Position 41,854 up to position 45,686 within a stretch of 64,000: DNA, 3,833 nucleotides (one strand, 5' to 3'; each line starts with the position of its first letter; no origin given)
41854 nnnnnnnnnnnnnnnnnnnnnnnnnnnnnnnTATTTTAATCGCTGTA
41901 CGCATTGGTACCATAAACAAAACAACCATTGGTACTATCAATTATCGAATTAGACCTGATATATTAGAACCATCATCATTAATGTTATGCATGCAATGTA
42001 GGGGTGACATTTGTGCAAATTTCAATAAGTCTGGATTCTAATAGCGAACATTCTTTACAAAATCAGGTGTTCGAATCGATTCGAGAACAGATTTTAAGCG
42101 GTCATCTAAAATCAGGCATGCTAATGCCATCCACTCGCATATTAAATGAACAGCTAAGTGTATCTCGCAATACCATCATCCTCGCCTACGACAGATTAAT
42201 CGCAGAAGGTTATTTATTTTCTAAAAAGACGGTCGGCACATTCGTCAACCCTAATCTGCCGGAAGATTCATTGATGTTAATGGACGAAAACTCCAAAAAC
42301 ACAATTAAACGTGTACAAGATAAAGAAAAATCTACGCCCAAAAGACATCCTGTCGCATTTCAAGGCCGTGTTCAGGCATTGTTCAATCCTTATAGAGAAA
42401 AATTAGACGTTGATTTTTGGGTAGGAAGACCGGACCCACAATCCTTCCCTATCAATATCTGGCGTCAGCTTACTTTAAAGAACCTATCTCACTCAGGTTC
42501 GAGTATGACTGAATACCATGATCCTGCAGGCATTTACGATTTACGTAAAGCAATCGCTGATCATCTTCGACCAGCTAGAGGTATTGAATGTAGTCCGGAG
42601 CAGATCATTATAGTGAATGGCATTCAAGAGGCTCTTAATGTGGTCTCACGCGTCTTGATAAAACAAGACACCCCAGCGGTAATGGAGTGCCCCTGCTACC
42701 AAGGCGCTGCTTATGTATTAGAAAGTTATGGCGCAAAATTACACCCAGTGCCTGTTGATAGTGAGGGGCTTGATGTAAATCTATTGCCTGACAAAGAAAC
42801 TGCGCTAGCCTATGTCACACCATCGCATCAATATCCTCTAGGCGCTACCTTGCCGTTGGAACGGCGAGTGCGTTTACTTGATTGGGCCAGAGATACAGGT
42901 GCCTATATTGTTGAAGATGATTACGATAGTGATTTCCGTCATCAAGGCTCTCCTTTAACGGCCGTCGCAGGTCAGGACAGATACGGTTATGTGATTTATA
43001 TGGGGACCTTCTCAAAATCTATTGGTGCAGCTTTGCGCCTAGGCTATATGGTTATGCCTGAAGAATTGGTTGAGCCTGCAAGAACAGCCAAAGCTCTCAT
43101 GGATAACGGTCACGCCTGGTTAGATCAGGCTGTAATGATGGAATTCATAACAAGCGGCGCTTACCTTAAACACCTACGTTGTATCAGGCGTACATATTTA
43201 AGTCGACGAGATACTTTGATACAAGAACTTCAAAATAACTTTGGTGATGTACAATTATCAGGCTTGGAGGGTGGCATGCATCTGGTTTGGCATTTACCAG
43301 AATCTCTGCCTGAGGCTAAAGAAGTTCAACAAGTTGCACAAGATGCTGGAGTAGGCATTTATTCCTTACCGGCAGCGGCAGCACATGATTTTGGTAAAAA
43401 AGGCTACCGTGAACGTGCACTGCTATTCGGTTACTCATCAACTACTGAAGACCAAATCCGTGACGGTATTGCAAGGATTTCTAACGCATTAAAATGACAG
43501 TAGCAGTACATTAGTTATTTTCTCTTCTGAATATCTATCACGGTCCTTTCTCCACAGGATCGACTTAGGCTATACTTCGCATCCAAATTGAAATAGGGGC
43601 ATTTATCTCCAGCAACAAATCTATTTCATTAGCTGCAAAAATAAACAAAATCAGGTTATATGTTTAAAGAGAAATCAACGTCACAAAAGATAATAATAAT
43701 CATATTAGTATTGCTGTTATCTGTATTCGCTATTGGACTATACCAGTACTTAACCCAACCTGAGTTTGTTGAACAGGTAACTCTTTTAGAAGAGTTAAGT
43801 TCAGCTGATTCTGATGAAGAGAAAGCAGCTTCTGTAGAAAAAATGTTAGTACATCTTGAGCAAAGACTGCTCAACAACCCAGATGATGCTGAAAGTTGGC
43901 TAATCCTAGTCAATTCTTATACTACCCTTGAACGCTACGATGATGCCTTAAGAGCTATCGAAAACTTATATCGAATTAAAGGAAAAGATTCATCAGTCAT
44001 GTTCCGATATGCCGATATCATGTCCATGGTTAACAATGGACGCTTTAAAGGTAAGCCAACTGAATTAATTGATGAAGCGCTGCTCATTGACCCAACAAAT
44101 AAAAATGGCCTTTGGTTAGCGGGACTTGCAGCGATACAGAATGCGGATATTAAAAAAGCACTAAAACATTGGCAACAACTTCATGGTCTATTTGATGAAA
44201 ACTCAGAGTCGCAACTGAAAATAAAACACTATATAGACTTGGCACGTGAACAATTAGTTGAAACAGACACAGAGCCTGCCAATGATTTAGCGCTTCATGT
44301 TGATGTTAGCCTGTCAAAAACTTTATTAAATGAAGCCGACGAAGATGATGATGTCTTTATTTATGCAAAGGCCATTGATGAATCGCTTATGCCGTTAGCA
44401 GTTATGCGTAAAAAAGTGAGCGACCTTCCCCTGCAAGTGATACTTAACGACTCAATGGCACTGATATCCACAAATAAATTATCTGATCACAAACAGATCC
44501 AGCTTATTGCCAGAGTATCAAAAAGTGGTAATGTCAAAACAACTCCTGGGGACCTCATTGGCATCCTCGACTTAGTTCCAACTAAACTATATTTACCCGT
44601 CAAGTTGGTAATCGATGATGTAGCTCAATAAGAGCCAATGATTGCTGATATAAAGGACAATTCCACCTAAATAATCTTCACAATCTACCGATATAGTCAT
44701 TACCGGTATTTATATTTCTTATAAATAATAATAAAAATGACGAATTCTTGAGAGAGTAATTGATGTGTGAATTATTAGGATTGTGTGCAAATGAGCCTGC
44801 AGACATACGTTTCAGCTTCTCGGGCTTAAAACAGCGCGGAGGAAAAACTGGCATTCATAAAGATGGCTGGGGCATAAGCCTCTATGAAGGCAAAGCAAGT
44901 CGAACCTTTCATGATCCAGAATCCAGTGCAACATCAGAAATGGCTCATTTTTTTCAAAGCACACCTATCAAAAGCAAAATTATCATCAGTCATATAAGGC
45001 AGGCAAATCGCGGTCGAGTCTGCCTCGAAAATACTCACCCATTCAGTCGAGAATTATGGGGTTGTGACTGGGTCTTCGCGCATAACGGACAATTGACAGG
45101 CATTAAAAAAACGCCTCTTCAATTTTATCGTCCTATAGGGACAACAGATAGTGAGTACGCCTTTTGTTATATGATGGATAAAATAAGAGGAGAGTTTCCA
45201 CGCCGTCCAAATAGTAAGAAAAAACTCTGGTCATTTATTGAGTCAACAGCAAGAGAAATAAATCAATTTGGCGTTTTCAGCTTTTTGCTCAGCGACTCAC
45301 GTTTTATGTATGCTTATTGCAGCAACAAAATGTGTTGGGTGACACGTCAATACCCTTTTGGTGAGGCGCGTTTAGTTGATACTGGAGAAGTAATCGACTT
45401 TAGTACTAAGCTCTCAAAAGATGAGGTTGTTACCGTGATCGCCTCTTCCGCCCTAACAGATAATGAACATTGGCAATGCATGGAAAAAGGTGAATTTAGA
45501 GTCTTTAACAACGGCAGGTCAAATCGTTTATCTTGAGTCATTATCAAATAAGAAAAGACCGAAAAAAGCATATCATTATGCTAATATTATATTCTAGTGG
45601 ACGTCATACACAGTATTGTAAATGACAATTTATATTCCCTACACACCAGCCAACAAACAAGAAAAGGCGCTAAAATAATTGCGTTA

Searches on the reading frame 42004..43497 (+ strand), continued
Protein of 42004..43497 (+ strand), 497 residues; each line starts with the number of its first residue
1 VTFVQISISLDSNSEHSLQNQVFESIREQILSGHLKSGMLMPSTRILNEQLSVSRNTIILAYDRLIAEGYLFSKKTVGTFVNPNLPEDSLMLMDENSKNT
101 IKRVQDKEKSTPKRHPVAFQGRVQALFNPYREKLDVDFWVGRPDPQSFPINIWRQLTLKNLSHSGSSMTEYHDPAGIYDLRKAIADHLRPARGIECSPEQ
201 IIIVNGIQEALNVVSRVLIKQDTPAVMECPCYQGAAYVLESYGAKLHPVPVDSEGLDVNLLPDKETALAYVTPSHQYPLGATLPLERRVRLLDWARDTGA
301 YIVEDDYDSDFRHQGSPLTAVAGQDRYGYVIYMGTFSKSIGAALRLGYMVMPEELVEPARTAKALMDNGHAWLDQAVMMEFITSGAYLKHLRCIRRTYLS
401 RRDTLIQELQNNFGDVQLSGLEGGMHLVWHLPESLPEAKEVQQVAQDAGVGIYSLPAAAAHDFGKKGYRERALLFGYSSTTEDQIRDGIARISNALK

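Call 52: search_solved_structures(query=window:42004-43497:+, max_evalue=1e-10, show_alignments=2)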
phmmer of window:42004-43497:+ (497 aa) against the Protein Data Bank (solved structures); distinct sequences matched with E-value up to 1e-10: 15.
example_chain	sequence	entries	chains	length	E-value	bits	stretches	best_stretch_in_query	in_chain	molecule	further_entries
4n0b_A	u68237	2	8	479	5.7e-67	230.2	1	142-495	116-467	HTH-type transcriptional regulatory protein GabR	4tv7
4mgr_A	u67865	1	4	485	6e-67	230.1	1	142-495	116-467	HTH-type transcriptional regulatory protein GabR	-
5t4j_B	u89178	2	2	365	1e-56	196.4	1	143-495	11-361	HTH-type transcriptional regulatory protein GabR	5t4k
8vxk_A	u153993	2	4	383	1.4e-56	195.9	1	143-495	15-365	HTH-type transcriptional regulatory protein GabR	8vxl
5x03_A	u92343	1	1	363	1.5e-56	195.9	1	143-495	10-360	HTH-type transcriptional regulatory protein GabR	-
5x03_B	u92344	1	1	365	1.5e-56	195.9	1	143-495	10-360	HTH-type transcriptional regulatory protein GabR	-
6uxz_B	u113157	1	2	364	2.1e-56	195.4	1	143-495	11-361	HTH-type transcriptional regulatory protein GabR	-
7pq9_AAA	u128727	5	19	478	7.8e-56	193.5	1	137-495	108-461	PLP-dependent aminotransferase family protein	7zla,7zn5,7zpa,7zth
1wst_A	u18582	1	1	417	8e-41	144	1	138-497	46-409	multiple substrate aminotransferase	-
3aov_A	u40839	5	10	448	1.7e-39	139.6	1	136-497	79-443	Putative uncharacterized protein PH0207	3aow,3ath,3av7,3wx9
1x0m_A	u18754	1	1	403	2e-39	139.4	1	138-497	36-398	Aminotransferase II Homologue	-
2zc0_A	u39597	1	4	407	5e-37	131.5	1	138-493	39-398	Alanine glyoxylate transaminase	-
2egy_A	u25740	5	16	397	2.4e-32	116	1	136-497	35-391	Alpha-aminodipate aminotransferase | 2-aminoadipate transaminase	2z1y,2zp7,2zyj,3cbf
8tn2_A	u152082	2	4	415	4.2e-29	105.3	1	137-452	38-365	PLP-dependent aminotransferase MppQ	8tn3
1vp4_A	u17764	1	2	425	5.7e-22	81.8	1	132-435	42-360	aminotransferase, putative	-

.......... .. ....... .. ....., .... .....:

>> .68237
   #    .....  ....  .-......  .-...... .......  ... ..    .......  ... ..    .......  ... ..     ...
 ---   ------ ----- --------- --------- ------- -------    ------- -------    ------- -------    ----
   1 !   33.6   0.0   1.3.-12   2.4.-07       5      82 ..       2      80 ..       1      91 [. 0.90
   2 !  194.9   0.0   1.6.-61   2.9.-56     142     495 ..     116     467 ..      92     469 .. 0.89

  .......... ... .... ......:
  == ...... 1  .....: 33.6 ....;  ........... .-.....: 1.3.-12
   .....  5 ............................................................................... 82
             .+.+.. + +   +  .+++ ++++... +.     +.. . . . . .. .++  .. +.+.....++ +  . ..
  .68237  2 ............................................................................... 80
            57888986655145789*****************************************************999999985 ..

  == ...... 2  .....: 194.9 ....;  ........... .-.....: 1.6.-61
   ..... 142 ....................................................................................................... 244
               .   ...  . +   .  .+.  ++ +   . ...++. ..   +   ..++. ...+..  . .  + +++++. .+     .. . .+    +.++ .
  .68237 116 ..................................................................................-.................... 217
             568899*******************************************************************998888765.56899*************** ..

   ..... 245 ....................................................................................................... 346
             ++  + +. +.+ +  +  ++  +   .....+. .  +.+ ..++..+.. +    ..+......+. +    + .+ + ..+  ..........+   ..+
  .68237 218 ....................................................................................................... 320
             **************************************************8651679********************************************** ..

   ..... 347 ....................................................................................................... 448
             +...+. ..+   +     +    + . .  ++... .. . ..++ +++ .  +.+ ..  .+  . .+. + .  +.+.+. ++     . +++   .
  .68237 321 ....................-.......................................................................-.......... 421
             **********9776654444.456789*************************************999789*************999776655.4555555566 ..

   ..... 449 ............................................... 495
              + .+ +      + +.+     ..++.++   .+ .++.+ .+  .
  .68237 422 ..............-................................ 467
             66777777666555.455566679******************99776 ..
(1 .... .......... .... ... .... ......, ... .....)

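Call 63: search_protein_families(library=ncbifam, proteins=[L023:7443-9713:-, L021:7660-9786:-, L011:9305-9868:-, L014:9314-9835:-, L029:9337-9831:-, L086:8789-10510:+, L032:8497-9063:+, L017:7362-8177:-, L011:11881-13404:+], max_evalue=0.00001)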
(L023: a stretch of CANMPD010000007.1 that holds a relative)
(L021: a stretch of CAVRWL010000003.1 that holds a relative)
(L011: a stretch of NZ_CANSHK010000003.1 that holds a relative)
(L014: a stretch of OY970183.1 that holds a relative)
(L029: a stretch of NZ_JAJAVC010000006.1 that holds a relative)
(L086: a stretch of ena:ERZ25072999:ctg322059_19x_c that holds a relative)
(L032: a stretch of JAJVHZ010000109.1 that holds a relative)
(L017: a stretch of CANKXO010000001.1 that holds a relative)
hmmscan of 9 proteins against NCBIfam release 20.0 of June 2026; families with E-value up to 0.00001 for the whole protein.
L023:7443-9713:- (756 aa): 26 families (the best 25 are shown)
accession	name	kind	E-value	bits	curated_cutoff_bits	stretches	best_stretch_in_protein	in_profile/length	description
TIGR01591.1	Fdh-alpha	equivalog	8.6e-87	291.8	666.25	2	40-358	6-321/672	formate dehydrogenase subunit alpha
TIGR02166.1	dmsA_ynfE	subfamily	6.8e-76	255.9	777.7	1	21-729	34-790/794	DMSO/selenate family reductase complex A subunit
TIGR03479.1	DMSO_red_II_alp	subfamily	1.1e-67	228.8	984.75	4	72-274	105-307/913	molybdopterin-dependent oxidoreductase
NF047855.1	AssmNtatRedNasC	equivalog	4.4e-58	197.1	1100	2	27-341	16-329/708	assimilatory nitrate reductase catalytic subunit NasC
TIGR00509.1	bisC_fam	subfamily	1.8e-56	191.9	1017.55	3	46-355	7-344/772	molybdopterin guanine dinucleotide-containing S/N-oxide reductase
NF011566.1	PRK14990.1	exception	2.5e-55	187.8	1600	1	22-728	49-809/814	dimethylsulfoxide reductase subunit A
NF041884.1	selenate_YnfF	exception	7.7e-55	186.1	1650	1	24-715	37-780/798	selenate/tellurate reductase subunit YnfF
NF041885.1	selenate_YnfE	exception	1.1e-54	185.6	1675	1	23-707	40-773/805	selenate/tellurate reductase subunit YnfE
NF012032.0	PRK15488.1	equivalog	5.1e-54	183.5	694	2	23-353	35-360/759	thiosulfate reductase PhsA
NF041783.2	mnquin_red_QrcB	equivalog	1.1e-38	132.9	440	1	40-460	60-462/695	menaquinone reductase molybdopterin-binding-like subunit QrcB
NF011682.0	PRK15102.1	equivalog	1e-36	126.4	909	2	216-355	253-397/829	trimethylamine-N-oxide reductase TorA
NF042978.1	EthbenzDh_ebdA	equivalog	2.6e-36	124.8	2000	1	72-274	127-329/977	ethylbenzene dehydrogenase subunit alpha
TIGR02164.1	torA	equivalog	3.6e-35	121.3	1465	2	75-500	77-567/824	trimethylamine-N-oxide reductase TorA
NF041323.1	Nitr_red_NasA_Halo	equivalog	7.8e-34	117.2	1000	2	54-343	19-300/673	assimilatory nitrate reductase NasA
NF010055.0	PRK13532.1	equivalog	3.1e-30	105.1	904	1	26-275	36-292/830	nitrate reductase catalytic subunit NapA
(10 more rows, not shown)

L021:7660-9786:- (708 aa): 24 families
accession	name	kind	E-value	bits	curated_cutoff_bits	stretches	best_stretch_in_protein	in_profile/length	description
TIGR02166.1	dmsA_ynfE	subfamily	1.6e-77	261.3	777.7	1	8-706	43-793/794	DMSO/selenate family reductase complex A subunit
TIGR01591.1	Fdh-alpha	equivalog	5.2e-76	256.2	666.25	3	14-333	3-319/672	formate dehydrogenase subunit alpha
NF041884.1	selenate_YnfF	exception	6.3e-60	202.9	1650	1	13-675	49-758/798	selenate/tellurate reductase subunit YnfF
TIGR03479.1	DMSO_red_II_alp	subfamily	2.2e-58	198.1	984.75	4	50-252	105-307/913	molybdopterin-dependent oxidoreductase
NF012032.0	PRK15488.1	equivalog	2.2e-56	191.3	694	2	18-330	51-360/759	thiosulfate reductase PhsA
NF041885.1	selenate_YnfE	exception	6.1e-56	189.7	1675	1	10-676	49-766/805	selenate/tellurate reductase subunit YnfE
TIGR00509.1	bisC_fam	subfamily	1.4e-54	185.6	1017.55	2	75-332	65-344/772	molybdopterin guanine dinucleotide-containing S/N-oxide reductase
NF011566.1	PRK14990.1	exception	3.4e-54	184.1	1600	1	12-678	61-779/814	dimethylsulfoxide reductase subunit A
NF047855.1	AssmNtatRedNasC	equivalog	4.9e-49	167.2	1100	2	37-325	48-336/708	assimilatory nitrate reductase catalytic subunit NasC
NF041323.1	Nitr_red_NasA_Halo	equivalog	2.4e-35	122.2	1000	1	33-327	20-307/673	assimilatory nitrate reductase NasA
NF011682.0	PRK15102.1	equivalog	3.2e-35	121.4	909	2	174-333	233-398/829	trimethylamine-N-oxide reductase TorA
TIGR02164.1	torA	equivalog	4.1e-33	114.5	1465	2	174-333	229-394/824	trimethylamine-N-oxide reductase TorA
NF041783.2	mnquin_red_QrcB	equivalog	5e-32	110.9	440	1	18-453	60-478/695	menaquinone reductase molybdopterin-binding-like subunit QrcB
TIGR01553.1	formate-DH-alph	equivalog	1.4e-30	105.8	814.2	2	187-254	241-306/1009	formate dehydrogenase-N subunit alpha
NF010055.0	PRK13532.1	equivalog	1.7e-25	89.5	904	1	18-252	50-291/830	nitrate reductase catalytic subunit NapA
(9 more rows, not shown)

L011:9305-9868:- (187 aa): 0 families

L014:9314-9835:- (173 aa): 0 families

L029:9337-9831:- (164 aa): 0 families

L086:8789-10510:+ (573 aa): 0 families

L032:8497-9063:+ (188 aa): 0 families

L017:7362-8177:- (271 aa): 5 families
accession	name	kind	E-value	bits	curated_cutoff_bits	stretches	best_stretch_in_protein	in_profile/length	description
NF008595.0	PRK11562.1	equivalog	3.2e-79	266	293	1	2-260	2-258/268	nitrite transporter NirC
TIGR00790.1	fnt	subfamily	2e-68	230.5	232.3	1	21-251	3-237/239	formate/nitrite family transporter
TIGR04060.1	formate_focA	equivalog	4.9e-53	180.1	290.1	1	20-252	15-267/268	formate transporter FocA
NF008069.0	PRK10805.1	equivalog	2.9e-26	92.6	440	1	23-251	30-278/285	formate transporter FocA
NF007261.0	PRK09713.1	exception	1.3e-14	54.3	499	1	22-210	29-219/282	formate transporter FocB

L011:11881-13404:+ (507 aa): 13 families
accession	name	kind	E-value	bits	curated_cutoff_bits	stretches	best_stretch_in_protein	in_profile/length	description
TIGR00909.1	2A0306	subfamily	1.8e-29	102.9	556.8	1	65-470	29-428/429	amino acid transporter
NF008245.0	PRK11021.1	equivalog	2.5e-22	79.5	284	1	38-423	6-377/419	L-methionine/branched-chain amino acid transporter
TIGR00908.1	2A0305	equivalog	7.8e-19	67.9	381.75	1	79-468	47-427/442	ethanolamine permease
NF053761.1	BrChAATpBcaP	equivalog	9.4e-18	64.5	690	1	67-402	46-391/460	branched-chain amino acid transporter BcaP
TIGR03428.1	ureacarb_perm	hypoth_equivalog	4.1e-16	58.9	740.45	1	67-416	42-401/475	permease, urea carboxylase system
TIGR00906.1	2A0303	subfamily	9e-13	47.5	681.7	1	233-415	258-429/602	cationic amino acid transport permease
NF007929.0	PRK10644.1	equivalog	1.7e-12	46.8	574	1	63-441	35-405/445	arginine/agmatine antiporter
TIGR00913.1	2A0310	subfamily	2.3e-10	39.8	578.7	1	75-408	39-386/480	amino acid permease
TIGR01773.1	GABAperm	equivalog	4.8e-10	38.8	678.1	1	62-384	35-358/452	GABA permease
NF007876.0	PRK10580.1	equivalog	8e-07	28.3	736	1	66-407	36-377/457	proline-specific permease ProY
NF008484.0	PRK11387.1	equivalog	3.6e-06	26.2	716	0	70-424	46-399/471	S-methylmethionine permease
NF007602.0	PRK10249.1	equivalog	3.6e-06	26.2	851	1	61-343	43-325/458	phenylalanine transporter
NF007754.0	PRK10435.1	equivalog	7.7e-06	25.2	585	0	63-329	32-288/443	cadaverine/lysine antiporter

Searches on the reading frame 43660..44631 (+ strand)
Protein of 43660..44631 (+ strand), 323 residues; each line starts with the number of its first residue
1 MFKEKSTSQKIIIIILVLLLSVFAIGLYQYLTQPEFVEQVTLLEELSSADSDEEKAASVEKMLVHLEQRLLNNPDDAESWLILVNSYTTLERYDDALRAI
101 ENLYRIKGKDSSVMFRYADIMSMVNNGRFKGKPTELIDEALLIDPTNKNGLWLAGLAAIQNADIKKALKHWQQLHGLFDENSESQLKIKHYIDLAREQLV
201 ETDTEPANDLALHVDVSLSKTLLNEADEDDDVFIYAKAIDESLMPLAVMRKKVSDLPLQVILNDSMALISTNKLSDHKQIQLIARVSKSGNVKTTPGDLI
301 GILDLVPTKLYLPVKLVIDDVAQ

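Call 4: search_protein_families(library=pfam, proteins=[window:43660-44631:+])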
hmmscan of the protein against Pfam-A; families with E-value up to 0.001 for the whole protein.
window:43660-44631:+ (323 aa): 4 families
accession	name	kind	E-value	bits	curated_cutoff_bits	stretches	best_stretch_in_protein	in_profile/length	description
PF23892.1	Ig_CycH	-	2.4e-31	108.1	27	1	212-319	1-108/108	Cytochrome c-type biogenesis protein H Ig-like domain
PF23914.1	TPR_CcmH_CycH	-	1.2e-17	64.6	42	1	44-183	17-156/158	Cytochrome c-type biogenesis protein H TPR domain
PF13428.12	TPR_14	-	2.6e-06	28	23.5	0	78-120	2-44/44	Tetratricopeptide repeat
PF13429.12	TPR_15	-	4.4e-05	23.5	26.2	1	52-122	192-259/280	Tetratricopeptide repeat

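Call 9: search_protein_families(library=ncbifam, proteins=[window:43660-44631:+])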
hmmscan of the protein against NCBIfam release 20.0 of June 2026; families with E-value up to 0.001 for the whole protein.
window:43660-44631:+ (323 aa): 3 families
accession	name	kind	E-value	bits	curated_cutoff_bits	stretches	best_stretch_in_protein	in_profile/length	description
NF007692.0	PRK10370.1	equivalog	3.4e-12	46.4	306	1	13-176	19-180/206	heme lyase NrfEFG subunit NrfG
NF011727.0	PRK15180.1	equivalog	0.00027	19.1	1808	1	82-176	703-804/831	Vi polysaccharide biosynthesis protein TviD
TIGR02917.1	PEP_TPR_lipo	equivalog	0.00091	17.2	312.2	0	59-183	106-228/899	XrtA/PEP-CTERM system TPR-repeat protein PrsT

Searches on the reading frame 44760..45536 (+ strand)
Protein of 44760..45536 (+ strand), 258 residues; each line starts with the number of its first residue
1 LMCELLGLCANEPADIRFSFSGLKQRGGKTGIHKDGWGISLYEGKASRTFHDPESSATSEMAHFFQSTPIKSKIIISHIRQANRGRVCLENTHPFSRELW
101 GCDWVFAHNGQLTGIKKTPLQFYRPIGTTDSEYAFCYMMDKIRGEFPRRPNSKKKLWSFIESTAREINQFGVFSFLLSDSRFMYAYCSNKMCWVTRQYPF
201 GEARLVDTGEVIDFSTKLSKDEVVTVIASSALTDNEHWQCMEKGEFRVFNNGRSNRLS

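Call 4: search_protein_families(library=pfam, proteins=[window:44760-45536:+])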
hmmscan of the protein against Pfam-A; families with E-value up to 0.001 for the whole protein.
window:44760-45536:+ (258 aa): 1 family
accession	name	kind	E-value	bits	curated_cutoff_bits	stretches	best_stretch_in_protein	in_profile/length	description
PF13230.11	GATase_4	-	3.7e-96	321.7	23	1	2-254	1-253/272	Glutamine amidotransferases class-II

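Call 9: search_protein_families(library=ncbifam, proteins=[window:44760-45536:+])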
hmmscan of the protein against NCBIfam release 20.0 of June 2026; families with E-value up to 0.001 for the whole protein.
window:44760-45536:+ (258 aa): 1 family
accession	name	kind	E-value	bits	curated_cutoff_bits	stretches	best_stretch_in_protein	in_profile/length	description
TIGR03442.1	TIGR03442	equivalog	1.2e-06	28.1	218.65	1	17-241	27-233/251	ergothioneine biosynthesis protein EgtC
